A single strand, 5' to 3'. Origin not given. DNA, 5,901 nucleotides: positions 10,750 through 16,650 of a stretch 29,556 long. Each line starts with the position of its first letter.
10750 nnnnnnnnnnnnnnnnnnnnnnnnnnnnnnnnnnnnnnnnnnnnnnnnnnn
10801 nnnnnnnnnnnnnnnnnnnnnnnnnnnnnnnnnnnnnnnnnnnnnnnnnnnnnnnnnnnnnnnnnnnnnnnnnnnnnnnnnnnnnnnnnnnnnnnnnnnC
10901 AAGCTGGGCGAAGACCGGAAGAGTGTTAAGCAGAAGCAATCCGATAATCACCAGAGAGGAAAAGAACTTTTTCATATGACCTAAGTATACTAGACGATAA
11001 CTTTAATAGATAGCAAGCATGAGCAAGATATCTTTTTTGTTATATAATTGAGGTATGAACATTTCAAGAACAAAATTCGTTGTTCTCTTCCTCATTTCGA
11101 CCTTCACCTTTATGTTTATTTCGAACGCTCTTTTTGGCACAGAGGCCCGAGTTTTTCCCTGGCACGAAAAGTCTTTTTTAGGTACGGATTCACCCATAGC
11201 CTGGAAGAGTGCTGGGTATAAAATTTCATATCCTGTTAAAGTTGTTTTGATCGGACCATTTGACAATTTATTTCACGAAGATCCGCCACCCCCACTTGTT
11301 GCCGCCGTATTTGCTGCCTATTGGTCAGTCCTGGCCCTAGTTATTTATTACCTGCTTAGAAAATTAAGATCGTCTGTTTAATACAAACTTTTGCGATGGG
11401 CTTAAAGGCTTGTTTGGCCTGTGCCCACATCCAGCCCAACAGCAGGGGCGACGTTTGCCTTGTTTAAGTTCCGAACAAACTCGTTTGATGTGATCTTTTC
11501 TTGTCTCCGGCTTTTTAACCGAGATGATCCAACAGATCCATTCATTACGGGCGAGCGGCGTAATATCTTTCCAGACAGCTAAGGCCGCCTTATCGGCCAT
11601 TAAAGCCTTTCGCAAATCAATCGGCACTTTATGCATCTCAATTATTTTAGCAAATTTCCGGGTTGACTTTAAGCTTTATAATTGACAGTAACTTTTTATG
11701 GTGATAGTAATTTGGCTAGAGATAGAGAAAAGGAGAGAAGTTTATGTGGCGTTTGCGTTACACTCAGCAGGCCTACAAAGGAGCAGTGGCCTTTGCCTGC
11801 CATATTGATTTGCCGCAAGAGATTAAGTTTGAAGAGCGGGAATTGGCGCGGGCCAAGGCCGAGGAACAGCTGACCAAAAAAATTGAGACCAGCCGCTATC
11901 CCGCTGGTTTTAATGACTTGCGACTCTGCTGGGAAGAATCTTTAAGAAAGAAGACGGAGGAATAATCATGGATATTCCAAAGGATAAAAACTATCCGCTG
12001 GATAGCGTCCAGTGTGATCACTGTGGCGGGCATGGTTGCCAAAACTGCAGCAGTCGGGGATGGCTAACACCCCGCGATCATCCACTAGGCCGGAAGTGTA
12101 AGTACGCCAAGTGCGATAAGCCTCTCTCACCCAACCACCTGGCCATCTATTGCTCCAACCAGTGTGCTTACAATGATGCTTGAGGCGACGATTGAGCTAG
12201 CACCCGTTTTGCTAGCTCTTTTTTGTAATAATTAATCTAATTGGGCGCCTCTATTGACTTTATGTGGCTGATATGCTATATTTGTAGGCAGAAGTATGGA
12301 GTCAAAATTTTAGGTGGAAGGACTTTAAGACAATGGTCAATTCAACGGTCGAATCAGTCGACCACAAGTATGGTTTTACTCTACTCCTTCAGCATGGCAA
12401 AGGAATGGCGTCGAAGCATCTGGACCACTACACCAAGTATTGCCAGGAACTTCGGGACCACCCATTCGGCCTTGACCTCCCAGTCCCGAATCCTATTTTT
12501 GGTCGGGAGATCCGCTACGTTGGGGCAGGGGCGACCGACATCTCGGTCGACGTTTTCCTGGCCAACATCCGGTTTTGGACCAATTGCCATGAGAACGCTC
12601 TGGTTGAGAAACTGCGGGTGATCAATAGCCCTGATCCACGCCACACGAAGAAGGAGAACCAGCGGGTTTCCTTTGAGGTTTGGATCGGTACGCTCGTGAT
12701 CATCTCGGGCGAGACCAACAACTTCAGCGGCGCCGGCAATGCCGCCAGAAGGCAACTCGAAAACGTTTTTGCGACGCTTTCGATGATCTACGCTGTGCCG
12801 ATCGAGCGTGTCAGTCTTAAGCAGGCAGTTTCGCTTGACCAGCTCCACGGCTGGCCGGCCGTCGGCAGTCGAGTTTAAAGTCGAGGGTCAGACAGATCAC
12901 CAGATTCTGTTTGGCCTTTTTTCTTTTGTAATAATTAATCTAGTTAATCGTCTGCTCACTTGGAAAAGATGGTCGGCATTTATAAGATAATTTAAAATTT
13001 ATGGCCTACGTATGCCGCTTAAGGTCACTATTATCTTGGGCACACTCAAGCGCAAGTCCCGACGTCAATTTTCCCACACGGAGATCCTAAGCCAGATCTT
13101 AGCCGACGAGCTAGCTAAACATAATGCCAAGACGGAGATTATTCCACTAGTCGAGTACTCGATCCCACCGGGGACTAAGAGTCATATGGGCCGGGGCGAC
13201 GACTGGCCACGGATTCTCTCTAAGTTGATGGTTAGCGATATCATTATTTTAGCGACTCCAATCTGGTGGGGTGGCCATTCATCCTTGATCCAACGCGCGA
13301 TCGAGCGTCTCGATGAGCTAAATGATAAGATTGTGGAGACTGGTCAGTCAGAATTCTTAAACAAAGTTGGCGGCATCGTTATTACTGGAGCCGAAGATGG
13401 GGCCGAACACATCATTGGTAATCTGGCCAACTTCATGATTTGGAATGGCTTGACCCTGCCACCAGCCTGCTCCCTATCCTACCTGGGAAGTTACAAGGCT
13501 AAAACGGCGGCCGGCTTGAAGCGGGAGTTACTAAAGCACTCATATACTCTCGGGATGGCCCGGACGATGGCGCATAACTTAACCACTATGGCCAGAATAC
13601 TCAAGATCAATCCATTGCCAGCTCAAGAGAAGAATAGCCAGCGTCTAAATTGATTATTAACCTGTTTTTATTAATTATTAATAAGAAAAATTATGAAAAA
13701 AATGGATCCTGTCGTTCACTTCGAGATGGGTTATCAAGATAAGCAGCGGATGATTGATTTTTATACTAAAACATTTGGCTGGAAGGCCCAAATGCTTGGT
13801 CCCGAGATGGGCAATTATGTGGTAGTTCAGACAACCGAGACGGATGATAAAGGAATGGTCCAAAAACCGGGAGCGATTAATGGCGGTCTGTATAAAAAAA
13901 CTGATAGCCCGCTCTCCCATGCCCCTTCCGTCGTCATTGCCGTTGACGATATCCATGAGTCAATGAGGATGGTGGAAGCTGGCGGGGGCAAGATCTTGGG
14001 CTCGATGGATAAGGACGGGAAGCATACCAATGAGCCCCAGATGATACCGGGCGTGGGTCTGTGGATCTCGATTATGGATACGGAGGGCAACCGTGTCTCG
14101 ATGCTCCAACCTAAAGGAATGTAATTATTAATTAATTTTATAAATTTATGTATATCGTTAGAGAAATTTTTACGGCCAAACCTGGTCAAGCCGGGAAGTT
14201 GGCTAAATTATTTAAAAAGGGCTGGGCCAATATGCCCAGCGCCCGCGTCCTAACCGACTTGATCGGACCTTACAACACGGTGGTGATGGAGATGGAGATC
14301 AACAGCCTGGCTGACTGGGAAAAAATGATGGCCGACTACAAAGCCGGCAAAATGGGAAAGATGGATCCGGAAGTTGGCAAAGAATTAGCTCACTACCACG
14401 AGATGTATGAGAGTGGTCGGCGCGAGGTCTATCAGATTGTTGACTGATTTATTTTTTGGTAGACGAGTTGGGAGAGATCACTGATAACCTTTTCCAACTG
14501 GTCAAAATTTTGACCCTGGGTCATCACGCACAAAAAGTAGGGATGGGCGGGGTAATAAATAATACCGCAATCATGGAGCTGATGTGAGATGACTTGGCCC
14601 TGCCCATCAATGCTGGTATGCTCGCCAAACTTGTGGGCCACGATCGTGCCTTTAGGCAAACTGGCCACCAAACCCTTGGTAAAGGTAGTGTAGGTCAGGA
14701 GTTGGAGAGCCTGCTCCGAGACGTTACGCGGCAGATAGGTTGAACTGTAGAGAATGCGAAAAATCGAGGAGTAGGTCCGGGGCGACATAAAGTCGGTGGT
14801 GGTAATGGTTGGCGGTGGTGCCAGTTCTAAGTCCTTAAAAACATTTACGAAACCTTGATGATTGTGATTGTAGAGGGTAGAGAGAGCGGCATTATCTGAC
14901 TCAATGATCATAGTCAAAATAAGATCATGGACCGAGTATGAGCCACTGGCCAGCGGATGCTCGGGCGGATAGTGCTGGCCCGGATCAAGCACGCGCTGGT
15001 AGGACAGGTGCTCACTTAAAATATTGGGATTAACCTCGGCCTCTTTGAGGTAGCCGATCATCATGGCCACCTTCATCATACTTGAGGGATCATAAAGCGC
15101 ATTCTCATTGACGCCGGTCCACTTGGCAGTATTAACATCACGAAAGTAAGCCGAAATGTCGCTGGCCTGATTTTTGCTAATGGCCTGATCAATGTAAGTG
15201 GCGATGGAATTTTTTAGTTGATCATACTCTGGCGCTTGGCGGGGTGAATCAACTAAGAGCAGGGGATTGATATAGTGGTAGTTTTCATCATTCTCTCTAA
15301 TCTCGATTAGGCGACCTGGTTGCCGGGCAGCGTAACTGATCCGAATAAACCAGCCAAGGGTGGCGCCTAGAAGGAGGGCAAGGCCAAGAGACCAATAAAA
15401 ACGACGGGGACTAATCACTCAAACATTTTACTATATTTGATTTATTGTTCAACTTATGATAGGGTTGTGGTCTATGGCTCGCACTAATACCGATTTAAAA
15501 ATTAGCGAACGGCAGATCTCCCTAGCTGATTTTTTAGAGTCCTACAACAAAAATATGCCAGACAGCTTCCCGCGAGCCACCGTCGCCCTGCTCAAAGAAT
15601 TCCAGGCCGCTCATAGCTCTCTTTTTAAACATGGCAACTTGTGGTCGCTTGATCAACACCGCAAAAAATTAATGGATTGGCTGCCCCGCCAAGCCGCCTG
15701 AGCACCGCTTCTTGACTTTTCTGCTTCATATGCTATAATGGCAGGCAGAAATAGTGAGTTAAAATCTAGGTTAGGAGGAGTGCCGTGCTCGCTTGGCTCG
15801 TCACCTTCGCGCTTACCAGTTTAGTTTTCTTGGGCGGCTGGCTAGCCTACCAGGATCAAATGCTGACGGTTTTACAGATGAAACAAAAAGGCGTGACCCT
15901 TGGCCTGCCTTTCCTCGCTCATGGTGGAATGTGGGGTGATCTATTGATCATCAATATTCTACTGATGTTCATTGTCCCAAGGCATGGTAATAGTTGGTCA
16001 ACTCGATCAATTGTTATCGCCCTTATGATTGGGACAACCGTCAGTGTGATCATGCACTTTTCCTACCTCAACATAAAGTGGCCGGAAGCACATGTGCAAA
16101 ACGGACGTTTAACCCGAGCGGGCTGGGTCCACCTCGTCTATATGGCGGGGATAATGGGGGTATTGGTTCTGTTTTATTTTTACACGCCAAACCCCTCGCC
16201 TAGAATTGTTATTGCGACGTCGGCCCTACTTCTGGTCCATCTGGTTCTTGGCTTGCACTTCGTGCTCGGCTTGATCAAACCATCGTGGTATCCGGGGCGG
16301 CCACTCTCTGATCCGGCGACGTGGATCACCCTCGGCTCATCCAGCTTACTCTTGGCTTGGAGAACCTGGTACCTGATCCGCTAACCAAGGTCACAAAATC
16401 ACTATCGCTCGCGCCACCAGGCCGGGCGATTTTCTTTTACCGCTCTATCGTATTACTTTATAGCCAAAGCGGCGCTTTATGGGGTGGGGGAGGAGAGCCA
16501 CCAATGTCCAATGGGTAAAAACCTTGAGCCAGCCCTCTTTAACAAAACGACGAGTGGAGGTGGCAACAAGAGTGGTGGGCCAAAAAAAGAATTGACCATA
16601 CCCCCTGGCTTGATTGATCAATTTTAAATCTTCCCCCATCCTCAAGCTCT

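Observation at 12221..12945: One-gene cassette bracketed by a perfect 19-bp direct repeat, each copy starting in a terminator T-tract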

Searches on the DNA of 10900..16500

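Call 37: search_rna_families(source=window, start=10900, end=16500, threshold=evalue, max_evalue=1)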
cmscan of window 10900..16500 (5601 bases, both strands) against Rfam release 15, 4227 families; matches with E-value up to 1: 0.
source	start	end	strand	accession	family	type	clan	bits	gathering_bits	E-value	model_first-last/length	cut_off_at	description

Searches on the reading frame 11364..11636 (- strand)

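Call 5: search_protein_families(library=pfam, proteins=[window:11364-11636:-], max_evalue=0.01)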
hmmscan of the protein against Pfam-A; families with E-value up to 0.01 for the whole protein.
window:11364-11636:- (90 aa): 1 family
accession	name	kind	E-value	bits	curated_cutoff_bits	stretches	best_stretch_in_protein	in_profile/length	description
PF13376.11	OmdA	-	4.1e-18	65.5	25.6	1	3-60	3-60/60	Bacteriocin-protection, YdeI or OmpD-Associated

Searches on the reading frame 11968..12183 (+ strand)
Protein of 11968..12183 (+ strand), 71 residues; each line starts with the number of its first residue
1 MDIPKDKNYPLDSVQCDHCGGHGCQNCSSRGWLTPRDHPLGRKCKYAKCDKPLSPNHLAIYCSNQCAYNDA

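Call 5: search_protein_families(library=pfam, proteins=[window:11968-12183:+], max_evalue=0.01)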
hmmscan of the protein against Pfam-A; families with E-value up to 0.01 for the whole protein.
window:11968-12183:+ (71 aa): 0 families

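Call 57: search_protein_families(library=phrogs, proteins=[window:11968-12183:+], max_evalue=0.01)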
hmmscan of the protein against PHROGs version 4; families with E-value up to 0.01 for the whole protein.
window:11968-12183:+ (71 aa): 0 families

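Call 58: search_protein_families(library=padloc, proteins=[window:11968-12183:+], max_evalue=0.01)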
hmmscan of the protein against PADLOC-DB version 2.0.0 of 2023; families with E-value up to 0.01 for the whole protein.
window:11968-12183:+ (71 aa): 0 families

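Call 72: find_homologous_proteins(query=window:11968-12183:+)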
Query window:11968-12183:+ (71 aa): 26 proteins with E <= 0.001 among 26 candidates.
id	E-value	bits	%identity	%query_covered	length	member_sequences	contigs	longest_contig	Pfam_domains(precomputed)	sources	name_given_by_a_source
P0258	4.4e-45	169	100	100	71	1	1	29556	-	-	-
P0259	6.8e-32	127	73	100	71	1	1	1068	-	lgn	-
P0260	1.2e-29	120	69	100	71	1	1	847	-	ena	-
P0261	1.8e-28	116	68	100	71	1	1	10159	-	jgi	-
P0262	3.5e-28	115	69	100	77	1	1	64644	-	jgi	-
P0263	6.5e-28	114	66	100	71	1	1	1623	-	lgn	-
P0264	3.6e-27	112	66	100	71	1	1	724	-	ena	-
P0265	4.9e-27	112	66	100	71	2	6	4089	-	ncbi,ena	-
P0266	5.7e-27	111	69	100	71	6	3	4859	-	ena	-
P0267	1.5e-26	110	66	100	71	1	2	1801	-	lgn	-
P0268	2.5e-26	109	63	100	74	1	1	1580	-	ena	-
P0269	4.6e-26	108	68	100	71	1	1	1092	-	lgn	-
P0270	7.0e-26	108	65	100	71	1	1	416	-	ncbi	-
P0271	7.2e-26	108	65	100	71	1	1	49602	-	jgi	jgi:hypothetical protein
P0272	1.1e-25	107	65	100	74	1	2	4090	-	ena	-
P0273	1.7e-25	107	63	100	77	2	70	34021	-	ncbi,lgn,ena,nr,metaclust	ncbi:MAG: hypothetical protein UV57_C0004G0020 [Parcubacteria group bacterium GW2011_GWD2_43_10]|nr:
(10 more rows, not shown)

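Call 73: find_encoding_contigs(protein=P0262, flank=3000, max_places=1)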
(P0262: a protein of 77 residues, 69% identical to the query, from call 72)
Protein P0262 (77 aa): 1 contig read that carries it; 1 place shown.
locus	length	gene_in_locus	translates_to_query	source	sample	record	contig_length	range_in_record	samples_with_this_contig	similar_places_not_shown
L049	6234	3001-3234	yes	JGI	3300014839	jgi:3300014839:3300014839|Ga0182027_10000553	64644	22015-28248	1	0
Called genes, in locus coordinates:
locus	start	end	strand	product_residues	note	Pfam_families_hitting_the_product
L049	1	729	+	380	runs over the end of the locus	PF01757:Acyl_transf_3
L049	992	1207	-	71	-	-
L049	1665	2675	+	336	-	PF07532:Big_4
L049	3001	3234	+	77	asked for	-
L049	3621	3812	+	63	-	-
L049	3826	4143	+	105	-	-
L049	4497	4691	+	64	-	-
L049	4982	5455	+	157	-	-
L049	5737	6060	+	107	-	PF00076:RRM_1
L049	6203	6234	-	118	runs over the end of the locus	PF01817:CM_2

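Call 74: find_encoding_contigs(protein=P0261, flank=3000, max_places=1)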
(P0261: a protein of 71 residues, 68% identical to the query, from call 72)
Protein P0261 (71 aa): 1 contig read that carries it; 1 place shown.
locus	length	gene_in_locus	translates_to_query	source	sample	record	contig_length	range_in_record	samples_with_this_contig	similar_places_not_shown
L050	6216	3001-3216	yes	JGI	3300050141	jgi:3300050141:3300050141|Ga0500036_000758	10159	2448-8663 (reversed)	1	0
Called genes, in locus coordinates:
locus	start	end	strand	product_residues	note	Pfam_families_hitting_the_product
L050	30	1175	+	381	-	PF09903:DUF2130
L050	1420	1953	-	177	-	PF01396:Zn_ribbon_Top1 (faint)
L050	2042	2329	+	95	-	PF01541:GIY-YIG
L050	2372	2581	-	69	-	-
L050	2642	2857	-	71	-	-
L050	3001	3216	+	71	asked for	-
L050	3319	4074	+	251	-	PF12705:PDDEXK_1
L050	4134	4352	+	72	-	-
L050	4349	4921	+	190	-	PF00300:His_Phos_1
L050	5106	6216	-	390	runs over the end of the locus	PF13173:AAA_14, PF13635:DUF4143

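Call 75: find_encoding_contigs(protein=P0273, flank=3000, max_places=2)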
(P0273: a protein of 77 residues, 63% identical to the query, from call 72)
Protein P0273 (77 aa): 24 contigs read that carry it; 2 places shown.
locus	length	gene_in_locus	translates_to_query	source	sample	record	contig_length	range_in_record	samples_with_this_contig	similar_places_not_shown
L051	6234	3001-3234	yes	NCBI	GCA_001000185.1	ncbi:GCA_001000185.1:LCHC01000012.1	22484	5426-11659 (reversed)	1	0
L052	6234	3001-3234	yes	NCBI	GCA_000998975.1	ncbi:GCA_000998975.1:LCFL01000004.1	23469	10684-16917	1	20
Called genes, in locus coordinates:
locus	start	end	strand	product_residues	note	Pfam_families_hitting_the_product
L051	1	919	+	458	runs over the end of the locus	PF03717:PBP_dimer, PF00905:Transpeptidase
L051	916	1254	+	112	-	PF00905:Transpeptidase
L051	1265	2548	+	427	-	PF08245:Mur_ligase_M, PF02875:Mur_ligase_C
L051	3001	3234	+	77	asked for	-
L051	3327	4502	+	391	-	PF00437:T2SSE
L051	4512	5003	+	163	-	PF07963:N_methyl (weak)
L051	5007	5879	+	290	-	PF00892:EamA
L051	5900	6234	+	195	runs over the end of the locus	-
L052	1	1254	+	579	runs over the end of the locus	PF03717:PBP_dimer, PF00905:Transpeptidase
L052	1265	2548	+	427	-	PF08245:Mur_ligase_M, PF02875:Mur_ligase_C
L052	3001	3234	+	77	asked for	-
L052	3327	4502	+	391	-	PF00437:T2SSE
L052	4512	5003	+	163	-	PF07963:N_methyl (weak)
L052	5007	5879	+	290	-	PF00892:EamA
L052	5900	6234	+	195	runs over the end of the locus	-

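Call 77: search_protein_families(library=ncbifam, proteins=[window:11968-12183:+], max_evalue=0.001)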
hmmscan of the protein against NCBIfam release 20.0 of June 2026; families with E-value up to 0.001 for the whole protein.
window:11968-12183:+ (71 aa): 0 families
